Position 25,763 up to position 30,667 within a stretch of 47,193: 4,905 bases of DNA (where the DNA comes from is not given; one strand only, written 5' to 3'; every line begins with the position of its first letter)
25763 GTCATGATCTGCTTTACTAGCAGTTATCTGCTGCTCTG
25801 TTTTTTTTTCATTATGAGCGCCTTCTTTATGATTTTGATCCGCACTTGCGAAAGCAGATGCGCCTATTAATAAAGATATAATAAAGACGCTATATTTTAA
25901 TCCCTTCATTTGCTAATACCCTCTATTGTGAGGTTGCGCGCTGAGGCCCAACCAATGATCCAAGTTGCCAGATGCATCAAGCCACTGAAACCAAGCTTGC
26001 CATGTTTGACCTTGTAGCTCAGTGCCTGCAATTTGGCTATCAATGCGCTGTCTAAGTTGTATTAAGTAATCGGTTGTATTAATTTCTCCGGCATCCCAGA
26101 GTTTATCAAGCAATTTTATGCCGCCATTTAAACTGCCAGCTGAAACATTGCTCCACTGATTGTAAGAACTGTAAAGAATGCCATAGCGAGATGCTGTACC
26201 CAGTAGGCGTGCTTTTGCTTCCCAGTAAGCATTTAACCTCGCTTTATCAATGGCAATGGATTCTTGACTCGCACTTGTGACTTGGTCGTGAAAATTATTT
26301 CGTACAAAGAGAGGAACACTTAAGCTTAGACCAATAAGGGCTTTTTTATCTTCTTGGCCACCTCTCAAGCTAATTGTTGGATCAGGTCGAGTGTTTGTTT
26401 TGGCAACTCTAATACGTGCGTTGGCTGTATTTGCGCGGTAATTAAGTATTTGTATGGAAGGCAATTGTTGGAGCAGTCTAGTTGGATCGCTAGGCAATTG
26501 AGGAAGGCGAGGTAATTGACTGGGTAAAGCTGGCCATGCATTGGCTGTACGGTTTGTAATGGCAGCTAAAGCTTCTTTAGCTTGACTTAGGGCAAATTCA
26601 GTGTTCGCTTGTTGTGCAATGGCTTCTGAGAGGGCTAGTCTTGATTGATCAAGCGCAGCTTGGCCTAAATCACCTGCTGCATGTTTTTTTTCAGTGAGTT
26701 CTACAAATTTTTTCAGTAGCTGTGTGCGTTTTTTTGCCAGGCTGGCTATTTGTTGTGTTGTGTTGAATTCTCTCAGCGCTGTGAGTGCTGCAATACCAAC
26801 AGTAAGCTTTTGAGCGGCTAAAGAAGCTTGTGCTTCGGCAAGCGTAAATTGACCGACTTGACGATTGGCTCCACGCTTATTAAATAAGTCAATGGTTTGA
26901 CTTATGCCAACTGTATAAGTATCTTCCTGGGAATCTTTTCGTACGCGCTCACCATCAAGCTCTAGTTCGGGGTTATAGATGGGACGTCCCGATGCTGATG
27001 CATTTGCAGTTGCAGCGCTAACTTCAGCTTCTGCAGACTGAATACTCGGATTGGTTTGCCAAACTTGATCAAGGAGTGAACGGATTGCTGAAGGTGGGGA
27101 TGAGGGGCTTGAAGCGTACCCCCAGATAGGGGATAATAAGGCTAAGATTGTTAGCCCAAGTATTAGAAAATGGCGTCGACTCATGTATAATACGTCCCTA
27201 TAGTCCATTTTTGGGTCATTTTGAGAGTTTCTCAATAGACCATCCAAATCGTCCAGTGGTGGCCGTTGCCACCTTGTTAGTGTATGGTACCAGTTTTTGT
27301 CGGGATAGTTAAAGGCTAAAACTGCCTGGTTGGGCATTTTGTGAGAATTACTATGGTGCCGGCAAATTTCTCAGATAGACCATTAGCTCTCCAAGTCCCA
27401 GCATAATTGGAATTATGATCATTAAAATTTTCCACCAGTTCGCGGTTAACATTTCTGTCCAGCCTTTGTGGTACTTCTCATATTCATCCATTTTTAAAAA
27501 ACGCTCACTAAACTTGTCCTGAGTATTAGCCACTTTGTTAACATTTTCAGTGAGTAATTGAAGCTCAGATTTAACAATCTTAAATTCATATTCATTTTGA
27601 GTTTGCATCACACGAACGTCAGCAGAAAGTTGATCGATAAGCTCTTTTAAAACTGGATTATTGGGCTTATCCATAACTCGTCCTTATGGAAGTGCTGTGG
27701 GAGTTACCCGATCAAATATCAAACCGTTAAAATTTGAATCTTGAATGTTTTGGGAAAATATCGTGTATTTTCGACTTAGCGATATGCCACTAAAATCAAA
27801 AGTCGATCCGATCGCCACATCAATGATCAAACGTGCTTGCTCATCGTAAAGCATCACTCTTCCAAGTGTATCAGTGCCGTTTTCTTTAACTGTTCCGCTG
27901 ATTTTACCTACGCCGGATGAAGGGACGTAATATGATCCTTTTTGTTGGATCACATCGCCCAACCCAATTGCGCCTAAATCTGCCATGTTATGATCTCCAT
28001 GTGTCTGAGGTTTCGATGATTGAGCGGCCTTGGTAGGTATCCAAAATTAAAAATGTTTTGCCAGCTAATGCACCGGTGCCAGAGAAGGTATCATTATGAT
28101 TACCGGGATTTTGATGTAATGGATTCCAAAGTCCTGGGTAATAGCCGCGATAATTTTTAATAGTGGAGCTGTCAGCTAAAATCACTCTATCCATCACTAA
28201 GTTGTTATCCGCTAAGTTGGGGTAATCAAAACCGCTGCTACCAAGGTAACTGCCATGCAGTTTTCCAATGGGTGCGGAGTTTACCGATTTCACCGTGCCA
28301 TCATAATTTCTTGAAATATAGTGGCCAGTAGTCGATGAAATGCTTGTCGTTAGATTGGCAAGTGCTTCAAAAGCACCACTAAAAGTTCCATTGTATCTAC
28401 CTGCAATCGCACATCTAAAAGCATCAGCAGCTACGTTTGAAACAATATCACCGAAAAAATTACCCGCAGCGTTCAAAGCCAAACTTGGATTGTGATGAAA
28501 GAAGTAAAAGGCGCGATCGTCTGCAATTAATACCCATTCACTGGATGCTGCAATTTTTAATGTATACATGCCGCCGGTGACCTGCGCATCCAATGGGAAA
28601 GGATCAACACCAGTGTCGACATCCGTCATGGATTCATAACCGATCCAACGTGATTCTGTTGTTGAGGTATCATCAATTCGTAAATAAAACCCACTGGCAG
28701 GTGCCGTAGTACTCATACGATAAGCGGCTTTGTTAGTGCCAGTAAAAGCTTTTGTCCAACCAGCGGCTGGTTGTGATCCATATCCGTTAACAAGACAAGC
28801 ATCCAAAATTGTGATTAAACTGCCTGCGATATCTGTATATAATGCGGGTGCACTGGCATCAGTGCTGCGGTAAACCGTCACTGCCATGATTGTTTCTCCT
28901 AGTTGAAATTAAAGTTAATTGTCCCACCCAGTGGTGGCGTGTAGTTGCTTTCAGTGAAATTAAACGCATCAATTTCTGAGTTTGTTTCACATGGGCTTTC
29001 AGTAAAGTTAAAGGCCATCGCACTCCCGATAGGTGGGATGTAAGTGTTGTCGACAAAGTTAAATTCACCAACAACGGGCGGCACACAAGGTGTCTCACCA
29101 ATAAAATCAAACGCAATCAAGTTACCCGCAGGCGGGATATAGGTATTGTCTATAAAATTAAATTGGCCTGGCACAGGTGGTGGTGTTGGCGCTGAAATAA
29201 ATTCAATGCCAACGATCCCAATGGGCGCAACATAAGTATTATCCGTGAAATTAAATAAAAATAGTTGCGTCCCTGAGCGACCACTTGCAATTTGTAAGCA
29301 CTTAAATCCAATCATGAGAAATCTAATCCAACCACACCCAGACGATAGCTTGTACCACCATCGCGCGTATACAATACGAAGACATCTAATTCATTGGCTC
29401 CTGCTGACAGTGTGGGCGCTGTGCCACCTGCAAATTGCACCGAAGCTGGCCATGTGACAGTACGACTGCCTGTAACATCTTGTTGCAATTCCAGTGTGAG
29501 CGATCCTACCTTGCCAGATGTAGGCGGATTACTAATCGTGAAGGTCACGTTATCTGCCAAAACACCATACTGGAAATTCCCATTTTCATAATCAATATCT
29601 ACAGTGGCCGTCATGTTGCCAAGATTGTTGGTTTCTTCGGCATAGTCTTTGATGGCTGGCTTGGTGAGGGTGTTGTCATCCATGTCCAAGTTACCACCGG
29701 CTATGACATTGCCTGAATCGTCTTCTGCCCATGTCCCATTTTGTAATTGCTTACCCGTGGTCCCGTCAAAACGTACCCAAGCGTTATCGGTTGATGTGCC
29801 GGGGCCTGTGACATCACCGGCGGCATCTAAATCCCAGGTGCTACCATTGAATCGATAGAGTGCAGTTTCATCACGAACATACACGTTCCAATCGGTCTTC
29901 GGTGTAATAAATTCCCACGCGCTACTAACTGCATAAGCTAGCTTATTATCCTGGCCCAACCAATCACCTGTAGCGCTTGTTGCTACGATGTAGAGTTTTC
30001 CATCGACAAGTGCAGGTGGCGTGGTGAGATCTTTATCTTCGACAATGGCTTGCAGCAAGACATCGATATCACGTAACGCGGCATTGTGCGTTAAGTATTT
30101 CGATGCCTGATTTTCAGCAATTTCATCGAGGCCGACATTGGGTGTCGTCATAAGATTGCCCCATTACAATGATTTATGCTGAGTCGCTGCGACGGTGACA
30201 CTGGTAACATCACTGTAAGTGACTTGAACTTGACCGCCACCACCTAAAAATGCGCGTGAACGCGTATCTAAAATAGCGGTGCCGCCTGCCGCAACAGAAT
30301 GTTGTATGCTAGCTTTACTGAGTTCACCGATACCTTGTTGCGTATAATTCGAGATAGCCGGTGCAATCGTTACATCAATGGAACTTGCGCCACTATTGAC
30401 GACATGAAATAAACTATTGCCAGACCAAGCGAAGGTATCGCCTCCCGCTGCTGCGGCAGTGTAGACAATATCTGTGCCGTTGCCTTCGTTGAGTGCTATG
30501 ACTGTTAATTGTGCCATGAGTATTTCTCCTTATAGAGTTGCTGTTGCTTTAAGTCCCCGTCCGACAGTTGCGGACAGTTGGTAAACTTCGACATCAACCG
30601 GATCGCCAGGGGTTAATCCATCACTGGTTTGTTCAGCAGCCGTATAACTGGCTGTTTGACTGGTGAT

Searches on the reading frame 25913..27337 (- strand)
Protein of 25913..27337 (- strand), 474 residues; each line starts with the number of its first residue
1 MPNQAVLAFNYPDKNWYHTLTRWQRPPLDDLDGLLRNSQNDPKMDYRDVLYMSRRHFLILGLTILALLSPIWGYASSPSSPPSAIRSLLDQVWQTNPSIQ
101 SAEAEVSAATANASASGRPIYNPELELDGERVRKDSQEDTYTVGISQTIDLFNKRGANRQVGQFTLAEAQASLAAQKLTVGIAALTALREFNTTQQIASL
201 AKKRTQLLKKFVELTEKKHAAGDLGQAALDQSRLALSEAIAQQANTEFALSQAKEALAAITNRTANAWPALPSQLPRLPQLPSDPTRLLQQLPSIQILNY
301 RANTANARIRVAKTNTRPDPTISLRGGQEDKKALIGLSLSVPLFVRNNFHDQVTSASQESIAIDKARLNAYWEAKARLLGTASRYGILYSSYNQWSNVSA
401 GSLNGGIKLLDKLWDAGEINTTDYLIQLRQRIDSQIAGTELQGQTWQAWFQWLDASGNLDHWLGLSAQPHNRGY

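Call 9: search_protein_families(library=pfam, proteins=[window:25913-27337:-], max_evalue=0.01)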
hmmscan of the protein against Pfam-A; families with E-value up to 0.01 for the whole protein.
window:25913-27337:- (474 aa): 1 family
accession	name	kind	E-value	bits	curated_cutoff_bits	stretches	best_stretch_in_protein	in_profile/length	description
PF02321.23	OEP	-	9.6e-23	81.4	22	2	89-262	5-187/187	Outer membrane efflux protein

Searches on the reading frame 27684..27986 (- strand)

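Call 9: search_protein_families(library=pfam, proteins=[window:27684-27986:-], max_evalue=0.01)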
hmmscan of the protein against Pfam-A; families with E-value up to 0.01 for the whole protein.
window:27684-27986:- (100 aa): 0 families

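Call 49: search_protein_families(library=phrogs, proteins=[window:27684-27986:-], max_evalue=0.001)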
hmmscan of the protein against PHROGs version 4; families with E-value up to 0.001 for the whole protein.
window:27684-27986:- (100 aa): 1 family
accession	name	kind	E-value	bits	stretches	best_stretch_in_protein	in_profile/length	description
phrog_27013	-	unknown function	2.4e-06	28.7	1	26-96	22-94/95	-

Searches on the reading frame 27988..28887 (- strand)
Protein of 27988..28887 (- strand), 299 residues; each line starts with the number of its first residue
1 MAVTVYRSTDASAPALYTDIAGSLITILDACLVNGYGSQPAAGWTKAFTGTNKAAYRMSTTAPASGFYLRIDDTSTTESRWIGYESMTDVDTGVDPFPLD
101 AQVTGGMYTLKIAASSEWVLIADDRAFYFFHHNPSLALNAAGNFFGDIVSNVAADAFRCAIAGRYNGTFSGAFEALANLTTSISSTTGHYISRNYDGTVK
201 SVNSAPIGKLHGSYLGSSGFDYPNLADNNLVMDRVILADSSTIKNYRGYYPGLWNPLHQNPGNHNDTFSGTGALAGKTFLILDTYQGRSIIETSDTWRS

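Call 8: search_protein_families(library=phrogs, proteins=[window:27988-28887:-], max_evalue=0.00001)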
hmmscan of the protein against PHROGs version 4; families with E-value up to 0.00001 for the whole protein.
window:27988-28887:- (299 aa): 3 families
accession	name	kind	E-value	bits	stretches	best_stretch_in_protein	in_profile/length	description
phrog_9600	-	tail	3.1e-52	179.1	1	1-297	1-329/330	tail assembly protein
phrog_9998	-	unknown function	6.9e-47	161.5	2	40-285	115-381/401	-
phrog_19312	-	unknown function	1.6e-24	87.8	1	2-163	4-171/332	-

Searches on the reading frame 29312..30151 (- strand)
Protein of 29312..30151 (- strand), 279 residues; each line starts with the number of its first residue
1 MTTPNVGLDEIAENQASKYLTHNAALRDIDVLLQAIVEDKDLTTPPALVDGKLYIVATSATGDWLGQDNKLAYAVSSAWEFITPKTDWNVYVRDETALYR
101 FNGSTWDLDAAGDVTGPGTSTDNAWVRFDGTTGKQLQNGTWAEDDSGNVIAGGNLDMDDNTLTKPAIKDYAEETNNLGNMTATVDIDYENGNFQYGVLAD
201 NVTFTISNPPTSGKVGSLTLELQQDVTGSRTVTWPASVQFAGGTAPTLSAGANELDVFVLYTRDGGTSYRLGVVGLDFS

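Call 8: search_protein_families(library=phrogs, proteins=[window:29312-30151:-], max_evalue=0.00001)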
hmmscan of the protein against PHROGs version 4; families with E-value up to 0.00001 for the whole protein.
window:29312-30151:- (279 aa): 10 families
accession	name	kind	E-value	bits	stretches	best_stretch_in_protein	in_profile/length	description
phrog_15388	-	unknown function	4.2e-32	112.8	1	1-116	2-117/345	-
phrog_5363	-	unknown function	3.5e-27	96.8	1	2-116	7-125/245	-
phrog_13925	-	unknown function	6.9e-26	91.9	1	2-111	3-113/640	-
phrog_7049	-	tail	4.6e-19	69.9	1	3-113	6-118/246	tail fiber protein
phrog_35360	-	tail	2.6e-17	63.9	1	22-127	26-139/260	tail fiber protein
phrog_25093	-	unknown function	5.7e-17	62.7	1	3-116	8-122/564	-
phrog_9017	-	tail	8.2e-15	56.4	1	173-270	52-150/159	tail fiber protein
phrog_24774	-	unknown function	4.6e-10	40.8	1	181-269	158-247/258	-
phrog_21978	-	unknown function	4.4e-09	37.6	1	2-123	4-129/220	-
phrog_7760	-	tail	2.6e-08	34.9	1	172-269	115-213/223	tail fiber protein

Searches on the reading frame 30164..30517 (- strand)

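Call 49: search_protein_families(library=phrogs, proteins=[window:30164-30517:-], max_evalue=0.001)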
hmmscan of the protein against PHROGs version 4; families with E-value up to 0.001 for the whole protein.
window:30164-30517:- (117 aa): 1 family
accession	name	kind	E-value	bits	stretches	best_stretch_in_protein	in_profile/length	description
phrog_16194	-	tail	8.7e-11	42.9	1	1-111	1-104/109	tail protein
